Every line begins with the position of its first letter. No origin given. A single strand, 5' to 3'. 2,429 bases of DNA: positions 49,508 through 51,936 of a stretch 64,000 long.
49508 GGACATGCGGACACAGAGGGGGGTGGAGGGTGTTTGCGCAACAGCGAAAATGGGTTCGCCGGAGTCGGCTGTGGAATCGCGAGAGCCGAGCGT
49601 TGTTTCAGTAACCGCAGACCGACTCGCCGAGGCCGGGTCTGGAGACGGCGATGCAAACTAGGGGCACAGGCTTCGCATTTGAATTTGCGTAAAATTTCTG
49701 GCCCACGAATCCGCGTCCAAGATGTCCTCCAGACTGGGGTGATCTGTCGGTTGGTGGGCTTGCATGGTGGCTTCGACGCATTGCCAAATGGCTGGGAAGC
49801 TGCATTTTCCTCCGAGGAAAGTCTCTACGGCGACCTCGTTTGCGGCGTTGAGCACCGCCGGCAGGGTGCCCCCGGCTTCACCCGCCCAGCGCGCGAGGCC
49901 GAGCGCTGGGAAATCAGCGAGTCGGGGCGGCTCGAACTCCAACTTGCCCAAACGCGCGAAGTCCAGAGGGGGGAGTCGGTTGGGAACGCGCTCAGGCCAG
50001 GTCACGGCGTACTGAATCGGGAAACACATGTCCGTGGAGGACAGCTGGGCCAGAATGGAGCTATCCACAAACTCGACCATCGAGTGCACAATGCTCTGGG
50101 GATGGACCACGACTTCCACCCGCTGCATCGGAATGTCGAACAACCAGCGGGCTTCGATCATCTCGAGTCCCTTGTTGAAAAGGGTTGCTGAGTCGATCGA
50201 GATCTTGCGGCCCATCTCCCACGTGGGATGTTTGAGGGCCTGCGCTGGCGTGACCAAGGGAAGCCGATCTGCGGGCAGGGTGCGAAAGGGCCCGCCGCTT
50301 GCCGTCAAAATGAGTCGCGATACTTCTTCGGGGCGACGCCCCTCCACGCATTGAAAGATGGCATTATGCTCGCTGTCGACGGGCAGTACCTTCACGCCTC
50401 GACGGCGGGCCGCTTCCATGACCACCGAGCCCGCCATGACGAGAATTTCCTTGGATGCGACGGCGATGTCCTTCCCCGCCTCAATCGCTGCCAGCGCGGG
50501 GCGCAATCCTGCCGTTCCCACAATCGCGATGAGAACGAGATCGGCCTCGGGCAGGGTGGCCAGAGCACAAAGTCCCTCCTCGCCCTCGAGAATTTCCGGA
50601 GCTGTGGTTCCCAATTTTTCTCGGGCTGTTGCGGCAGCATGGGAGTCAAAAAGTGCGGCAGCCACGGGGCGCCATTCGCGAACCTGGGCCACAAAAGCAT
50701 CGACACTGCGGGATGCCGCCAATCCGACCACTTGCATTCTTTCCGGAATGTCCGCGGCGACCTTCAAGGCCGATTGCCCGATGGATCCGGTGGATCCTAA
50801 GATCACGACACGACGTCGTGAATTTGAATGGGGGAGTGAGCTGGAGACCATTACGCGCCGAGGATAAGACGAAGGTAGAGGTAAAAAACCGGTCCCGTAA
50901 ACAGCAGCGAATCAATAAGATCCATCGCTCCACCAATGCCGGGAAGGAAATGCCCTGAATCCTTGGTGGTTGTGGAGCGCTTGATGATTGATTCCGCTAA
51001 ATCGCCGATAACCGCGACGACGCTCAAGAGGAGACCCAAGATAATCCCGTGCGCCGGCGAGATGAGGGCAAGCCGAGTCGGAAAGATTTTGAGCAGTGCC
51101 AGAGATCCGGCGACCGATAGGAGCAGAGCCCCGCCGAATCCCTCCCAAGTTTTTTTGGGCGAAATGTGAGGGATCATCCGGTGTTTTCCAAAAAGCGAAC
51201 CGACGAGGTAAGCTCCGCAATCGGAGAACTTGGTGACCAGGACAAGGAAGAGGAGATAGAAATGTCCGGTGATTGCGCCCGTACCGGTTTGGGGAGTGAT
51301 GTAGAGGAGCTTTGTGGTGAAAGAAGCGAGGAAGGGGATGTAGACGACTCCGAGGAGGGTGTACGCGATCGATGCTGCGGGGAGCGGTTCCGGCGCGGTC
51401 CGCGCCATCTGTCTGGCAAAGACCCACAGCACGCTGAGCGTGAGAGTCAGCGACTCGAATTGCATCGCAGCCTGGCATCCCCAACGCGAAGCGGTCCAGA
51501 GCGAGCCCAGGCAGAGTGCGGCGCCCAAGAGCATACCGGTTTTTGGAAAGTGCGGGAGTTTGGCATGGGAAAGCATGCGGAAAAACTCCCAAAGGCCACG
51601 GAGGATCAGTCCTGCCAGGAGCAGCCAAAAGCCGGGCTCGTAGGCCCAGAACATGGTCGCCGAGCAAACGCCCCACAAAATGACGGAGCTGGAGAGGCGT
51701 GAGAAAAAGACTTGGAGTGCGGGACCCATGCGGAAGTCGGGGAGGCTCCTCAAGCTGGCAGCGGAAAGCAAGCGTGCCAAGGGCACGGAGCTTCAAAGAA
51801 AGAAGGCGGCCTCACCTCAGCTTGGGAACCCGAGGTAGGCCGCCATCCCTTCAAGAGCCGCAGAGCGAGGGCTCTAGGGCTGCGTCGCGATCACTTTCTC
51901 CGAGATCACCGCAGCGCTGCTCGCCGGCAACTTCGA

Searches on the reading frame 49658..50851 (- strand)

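Call 42: search_protein_families(library=pfam, proteins=[window:49658-50851:-], max_evalue=0.00001)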
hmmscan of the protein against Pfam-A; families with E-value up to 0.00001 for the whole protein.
window:49658-50851:- (397 aa): 3 families
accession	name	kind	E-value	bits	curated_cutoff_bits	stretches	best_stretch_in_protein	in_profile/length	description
PF13288.12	DXPR_C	-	1.2e-39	135.6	27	1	270-386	1-114/115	DXP reductoisomerase C-terminal domain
PF02670.22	DXP_reductoisom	-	4.3e-39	134.6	21.7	1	15-141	1-129/129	1-deoxy-D-xylulose 5-phosphate reductoisomerase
PF08436.17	DXP_redisom_C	-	4.5e-39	132.9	26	1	155-238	1-84/84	1-deoxy-D-xylulose 5-phosphate reductoisomerase C-terminal domain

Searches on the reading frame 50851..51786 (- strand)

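Call 42: search_protein_families(library=pfam, proteins=[window:50851-51786:-], max_evalue=0.00001)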
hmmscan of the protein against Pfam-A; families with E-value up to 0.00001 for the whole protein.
window:50851-51786:- (311 aa): 1 family
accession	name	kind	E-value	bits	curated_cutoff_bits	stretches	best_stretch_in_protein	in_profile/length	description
PF01148.25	CTP_transf_1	-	2.7e-53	182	24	1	30-307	3-263/264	Cytidylyltransferase family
